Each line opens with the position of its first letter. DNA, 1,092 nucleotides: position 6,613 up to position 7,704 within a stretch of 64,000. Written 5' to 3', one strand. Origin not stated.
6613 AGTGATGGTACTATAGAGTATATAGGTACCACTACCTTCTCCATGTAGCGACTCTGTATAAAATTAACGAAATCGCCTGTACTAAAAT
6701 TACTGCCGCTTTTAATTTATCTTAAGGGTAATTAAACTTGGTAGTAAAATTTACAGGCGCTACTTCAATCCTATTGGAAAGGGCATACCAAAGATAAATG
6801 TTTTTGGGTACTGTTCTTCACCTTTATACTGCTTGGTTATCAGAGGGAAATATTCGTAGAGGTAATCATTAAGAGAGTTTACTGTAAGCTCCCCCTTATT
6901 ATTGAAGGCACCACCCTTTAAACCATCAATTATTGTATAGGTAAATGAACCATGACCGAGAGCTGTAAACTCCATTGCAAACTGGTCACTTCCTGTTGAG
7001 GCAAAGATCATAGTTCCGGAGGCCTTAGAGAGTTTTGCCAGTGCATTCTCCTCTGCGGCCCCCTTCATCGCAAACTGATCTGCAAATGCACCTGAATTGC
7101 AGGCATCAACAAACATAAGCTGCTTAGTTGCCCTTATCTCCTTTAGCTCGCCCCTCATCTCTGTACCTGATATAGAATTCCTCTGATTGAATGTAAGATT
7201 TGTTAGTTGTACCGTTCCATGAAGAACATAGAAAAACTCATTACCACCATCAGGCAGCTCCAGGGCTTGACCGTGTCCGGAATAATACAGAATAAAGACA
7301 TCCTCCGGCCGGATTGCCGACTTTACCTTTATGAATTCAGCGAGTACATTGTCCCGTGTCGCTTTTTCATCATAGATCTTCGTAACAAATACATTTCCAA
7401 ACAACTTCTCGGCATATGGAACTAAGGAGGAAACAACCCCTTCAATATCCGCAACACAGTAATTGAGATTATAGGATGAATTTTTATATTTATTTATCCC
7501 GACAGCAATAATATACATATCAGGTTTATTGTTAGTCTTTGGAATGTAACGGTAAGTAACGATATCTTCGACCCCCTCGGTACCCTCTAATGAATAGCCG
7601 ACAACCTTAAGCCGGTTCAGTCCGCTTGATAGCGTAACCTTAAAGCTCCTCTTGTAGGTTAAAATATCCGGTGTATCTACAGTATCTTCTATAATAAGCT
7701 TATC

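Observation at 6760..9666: Exported WD40 beta-propeller fused to a C-terminal caspase (peptidase C14) domain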

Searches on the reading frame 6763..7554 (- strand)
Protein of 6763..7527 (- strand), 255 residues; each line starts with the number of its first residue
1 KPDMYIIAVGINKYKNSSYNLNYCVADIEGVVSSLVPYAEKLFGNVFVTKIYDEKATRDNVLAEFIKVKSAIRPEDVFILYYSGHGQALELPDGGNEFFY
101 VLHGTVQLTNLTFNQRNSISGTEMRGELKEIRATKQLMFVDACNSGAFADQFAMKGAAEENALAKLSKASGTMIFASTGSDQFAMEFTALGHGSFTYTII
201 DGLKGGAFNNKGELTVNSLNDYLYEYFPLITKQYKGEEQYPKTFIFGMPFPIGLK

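Call 33: search_solved_structures(query=window:6763-7527:-, max_evalue=1, show_alignments=4)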
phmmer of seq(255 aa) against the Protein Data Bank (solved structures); distinct sequences matched with E-value up to 1: 10.
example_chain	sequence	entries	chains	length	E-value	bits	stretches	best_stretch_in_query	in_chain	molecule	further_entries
3bij_A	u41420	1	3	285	8.4e-05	25.5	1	12-149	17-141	Uncharacterized protein GSU0716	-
4f6o_A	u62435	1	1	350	0.062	16.1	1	8-173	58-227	Metacaspase-1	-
4afp_A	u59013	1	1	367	0.094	15.5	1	7-90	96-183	METACASPASE MCA2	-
4af8_A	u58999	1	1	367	0.097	15.5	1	7-90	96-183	METACASPASE MCA2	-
4afr_A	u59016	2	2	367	0.098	15.5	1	7-90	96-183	METACASPASE | METACASPASE MCA2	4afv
1ifv_A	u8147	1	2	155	0.21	14.4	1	94-177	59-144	PROTEIN LLR18B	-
6w8s_A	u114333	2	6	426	0.25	14.2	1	7-97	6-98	Metacaspase-4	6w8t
4f6p_A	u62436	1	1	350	0.55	13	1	8-98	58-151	Metacaspase-1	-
6w8r_A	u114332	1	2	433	0.57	13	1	7-94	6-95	Metacaspase-4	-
6yxw_B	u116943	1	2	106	0.8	12.5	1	52-115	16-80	Affimer K3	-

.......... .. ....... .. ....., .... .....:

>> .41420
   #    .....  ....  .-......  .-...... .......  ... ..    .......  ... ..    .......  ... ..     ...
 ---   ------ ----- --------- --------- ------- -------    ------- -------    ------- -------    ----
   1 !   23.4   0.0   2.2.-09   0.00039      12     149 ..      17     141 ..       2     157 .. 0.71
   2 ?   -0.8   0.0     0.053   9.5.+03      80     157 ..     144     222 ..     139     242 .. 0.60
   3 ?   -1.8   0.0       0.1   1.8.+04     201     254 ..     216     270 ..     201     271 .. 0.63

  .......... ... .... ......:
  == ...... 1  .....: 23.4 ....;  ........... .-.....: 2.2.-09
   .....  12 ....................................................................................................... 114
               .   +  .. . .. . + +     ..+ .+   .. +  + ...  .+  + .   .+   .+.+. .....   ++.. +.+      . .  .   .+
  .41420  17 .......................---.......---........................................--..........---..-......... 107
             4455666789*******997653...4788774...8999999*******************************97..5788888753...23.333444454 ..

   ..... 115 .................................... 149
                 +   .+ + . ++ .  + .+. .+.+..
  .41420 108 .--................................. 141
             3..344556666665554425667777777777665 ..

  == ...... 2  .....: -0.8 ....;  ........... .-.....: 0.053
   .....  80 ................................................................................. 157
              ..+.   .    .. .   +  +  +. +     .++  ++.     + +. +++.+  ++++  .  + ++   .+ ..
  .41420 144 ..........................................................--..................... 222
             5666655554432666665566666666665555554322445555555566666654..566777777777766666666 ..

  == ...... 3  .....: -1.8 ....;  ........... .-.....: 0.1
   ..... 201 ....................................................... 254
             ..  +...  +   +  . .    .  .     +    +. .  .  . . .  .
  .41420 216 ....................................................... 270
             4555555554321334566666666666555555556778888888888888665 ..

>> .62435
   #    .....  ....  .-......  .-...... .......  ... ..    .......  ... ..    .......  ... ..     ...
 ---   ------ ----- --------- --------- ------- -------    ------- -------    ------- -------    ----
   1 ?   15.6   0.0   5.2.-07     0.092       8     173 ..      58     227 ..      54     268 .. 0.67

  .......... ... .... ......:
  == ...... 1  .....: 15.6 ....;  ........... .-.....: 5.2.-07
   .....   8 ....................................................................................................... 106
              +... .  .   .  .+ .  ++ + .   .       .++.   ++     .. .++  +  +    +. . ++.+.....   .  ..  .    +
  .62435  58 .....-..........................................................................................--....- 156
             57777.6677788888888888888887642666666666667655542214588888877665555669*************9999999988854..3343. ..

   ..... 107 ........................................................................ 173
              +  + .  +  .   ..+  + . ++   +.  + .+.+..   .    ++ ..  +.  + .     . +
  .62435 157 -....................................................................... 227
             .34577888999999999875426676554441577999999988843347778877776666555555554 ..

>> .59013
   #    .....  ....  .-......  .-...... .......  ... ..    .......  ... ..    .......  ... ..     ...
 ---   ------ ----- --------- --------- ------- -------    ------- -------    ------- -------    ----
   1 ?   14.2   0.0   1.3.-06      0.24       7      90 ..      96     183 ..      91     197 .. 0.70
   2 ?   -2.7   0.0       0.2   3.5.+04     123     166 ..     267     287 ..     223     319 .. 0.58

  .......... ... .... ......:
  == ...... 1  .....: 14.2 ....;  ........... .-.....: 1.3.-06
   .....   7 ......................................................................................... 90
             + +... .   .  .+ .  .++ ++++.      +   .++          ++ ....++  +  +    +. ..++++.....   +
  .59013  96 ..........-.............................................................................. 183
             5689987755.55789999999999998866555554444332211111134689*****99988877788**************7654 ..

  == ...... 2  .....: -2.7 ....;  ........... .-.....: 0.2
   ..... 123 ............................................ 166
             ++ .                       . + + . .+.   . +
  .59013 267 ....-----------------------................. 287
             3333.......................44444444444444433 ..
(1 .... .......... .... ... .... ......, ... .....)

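Call 43: search_solved_structures(query=A3, max_evalue=0.01, show_alignments=5)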
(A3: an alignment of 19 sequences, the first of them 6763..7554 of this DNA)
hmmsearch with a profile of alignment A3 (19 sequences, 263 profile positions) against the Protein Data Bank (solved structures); distinct sequences matched with E-value up to 0.01: 19.
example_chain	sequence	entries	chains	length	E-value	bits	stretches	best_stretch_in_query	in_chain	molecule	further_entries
4afr_A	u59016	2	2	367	1.2e-09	40.9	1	15-196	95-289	METACASPASE | METACASPASE MCA2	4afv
4afp_A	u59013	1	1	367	1.8e-09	40.4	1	15-196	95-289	METACASPASE MCA2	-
4af8_A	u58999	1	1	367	2.7e-09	39.8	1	15-196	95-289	METACASPASE MCA2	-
4f6o_A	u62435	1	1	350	7e-08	35.2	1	15-178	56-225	Metacaspase-1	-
3bij_A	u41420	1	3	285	2.5e-07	33.4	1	23-164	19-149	Uncharacterized protein GSU0716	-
6w8s_A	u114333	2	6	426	3.5e-06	29.6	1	16-160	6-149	Metacaspase-4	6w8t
7qp0_A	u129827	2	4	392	3.6e-06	29.6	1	15-181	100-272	Metacaspase-1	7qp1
4f6p_A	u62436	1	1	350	5e-06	29.1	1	15-172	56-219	Metacaspase-1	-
6w8r_A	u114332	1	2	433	0.00018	24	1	16-99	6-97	Metacaspase-4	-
3v4o_A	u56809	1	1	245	0.00036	23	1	82-151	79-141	Mucosa-associated lymphoid tissue lymphoma translocation protein 1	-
9mkc_A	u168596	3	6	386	0.00089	21.7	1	83-151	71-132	Mucosa-associated lymphoid tissue lymphoma translocation protein 1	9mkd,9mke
8v4x_A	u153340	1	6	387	0.0009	21.7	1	83-151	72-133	Mucosa-associated lymphoid tissue lymphoma translocation protein 1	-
4i1p_A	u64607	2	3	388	0.0009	21.7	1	85-151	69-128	Mucosa-associated lymphoid tissue lymphoma translocation protein 1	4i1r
3v55_A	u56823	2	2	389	0.0009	21.7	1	85-151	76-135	Mucosa-associated lymphoid tissue lymphoma translocation protein 1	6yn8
3uo8_B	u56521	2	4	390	0.00091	21.7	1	85-151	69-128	Mucosa-associated lymphoid tissue lymphoma translocation protein 1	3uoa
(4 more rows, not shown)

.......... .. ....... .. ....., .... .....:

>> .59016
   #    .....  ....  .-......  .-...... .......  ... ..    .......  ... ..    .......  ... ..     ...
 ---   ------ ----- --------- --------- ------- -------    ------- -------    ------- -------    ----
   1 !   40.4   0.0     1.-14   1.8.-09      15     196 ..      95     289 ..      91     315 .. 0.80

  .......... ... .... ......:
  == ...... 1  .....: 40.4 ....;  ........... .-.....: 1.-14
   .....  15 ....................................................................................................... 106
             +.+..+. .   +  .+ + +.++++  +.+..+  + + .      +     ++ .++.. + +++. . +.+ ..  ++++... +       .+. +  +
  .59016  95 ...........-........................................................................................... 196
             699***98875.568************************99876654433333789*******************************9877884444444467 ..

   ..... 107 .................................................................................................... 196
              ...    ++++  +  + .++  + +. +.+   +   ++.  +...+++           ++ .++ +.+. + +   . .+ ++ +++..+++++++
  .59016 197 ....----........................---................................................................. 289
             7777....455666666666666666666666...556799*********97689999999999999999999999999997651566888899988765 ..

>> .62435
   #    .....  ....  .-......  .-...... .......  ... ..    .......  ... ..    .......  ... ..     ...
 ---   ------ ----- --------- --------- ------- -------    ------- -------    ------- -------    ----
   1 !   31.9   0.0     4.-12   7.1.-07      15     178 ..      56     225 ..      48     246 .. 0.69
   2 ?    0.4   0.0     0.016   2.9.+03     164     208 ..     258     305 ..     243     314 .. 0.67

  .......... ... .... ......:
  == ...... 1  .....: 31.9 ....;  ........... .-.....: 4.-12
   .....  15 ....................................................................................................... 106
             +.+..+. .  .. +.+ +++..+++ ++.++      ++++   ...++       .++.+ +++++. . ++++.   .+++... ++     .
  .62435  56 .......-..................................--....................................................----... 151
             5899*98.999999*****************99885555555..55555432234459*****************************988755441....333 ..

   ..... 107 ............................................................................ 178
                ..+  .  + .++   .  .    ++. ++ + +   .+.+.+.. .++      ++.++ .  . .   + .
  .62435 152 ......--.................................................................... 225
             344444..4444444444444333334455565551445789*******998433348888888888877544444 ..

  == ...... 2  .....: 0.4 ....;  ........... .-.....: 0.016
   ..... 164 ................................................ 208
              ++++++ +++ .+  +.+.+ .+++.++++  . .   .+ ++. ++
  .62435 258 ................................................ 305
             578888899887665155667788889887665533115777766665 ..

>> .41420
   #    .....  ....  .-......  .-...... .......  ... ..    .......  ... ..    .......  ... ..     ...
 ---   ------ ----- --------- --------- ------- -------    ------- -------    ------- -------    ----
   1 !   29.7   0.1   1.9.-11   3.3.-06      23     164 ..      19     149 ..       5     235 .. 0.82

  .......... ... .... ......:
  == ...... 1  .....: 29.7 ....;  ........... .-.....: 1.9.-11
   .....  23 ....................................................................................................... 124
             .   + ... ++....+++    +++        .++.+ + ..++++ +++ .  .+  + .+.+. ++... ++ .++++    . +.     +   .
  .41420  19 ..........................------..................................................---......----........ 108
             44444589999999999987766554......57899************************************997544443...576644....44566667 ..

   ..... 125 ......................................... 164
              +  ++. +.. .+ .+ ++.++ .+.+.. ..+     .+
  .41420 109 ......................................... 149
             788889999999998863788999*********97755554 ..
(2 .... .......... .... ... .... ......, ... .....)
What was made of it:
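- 7273..7275 (-): Catalytic His798 codon (SGHG motif). Aligns with the SGHG of TbMCA2 and Yca1 (calls 33, 43).
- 7099..7101 (-): Catalytic Cys856 codon (D-A-C-N-S-G motif). Aligns with the catalytic Cys213 position of TbMCA2, where mutant chains show A or G (call 43).
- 7447..7449 (-): Asp740 codon, predicted S1-pocket acidic residue (equivalent to TbMCA2 Asp95). Profile alignment to the 'CCND' motif of MCA2 (call 43).
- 7105..7107 (-): Asp854 codon, predicted S1-pocket acidic residue (equivalent to TbMCA2 Asp211). Aligned to the 'D-C-C' motif of MCA2 (call 43).
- On Peptidase family C14 (Pfam PF00656, caspase domain): Both align to the catalytic positions of MCA2 and Yca1 (calls 33, 43).
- Closest known: Bacterial orthocaspases / type-I-like metacaspases. 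Different: Sequence similarity to solved structures is low (E 1e-9 to 1e-5, calls 33, 43).
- The profile alignment places D740 and D854 on TbMCA2 Asp95 and Asp211 (call 43).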

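Call 52: predict_structure(alignment_id=A3)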
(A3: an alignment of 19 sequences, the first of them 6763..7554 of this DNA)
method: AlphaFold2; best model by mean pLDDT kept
length: 264 residues; sequences in the alignment: 19
mean_pLDDT: 90.4   pTM: 0.89
mean pLDDT of the five models: 90.4, 90.1, 89.5, 88.9, 88.8
residues with pLDDT >= 90: 212; 70-90: 28; 50-70: 22; < 50: 2
segments of 3 or more residues with pLDDT < 50: none
pLDDT, mean of each block of 10 residues (from residue 1): 61 98 96 97 97 97 98 97 96 95 93 94 95 94 95 91 60 64 87 79 95 95 96 95 91 91 95
secondary structure, 60 per line:
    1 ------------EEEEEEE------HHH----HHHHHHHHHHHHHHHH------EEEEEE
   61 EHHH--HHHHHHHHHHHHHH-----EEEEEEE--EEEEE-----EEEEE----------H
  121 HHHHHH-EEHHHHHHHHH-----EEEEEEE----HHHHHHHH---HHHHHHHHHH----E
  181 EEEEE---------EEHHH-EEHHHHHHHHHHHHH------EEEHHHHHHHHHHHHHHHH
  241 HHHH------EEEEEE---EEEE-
elements in order: E13-19 H33-48 E55-61 H67-80 E86-92 E95-99 E105-109 H120-126 H130-138 E144-150 H155-162 H166-175 E180-185 H203-215 E222-224 H225-244 E251-256 E260-263
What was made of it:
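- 6763..7536 (-): Peptidase C14 (caspase-hemoglobinase fold) domain, residues 711-968. Domain model pLDDT 90.4, pTM 0.89 (call 52).
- Caspase-domain model pLDDT 90.4, pTM 0.89 (call 52).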
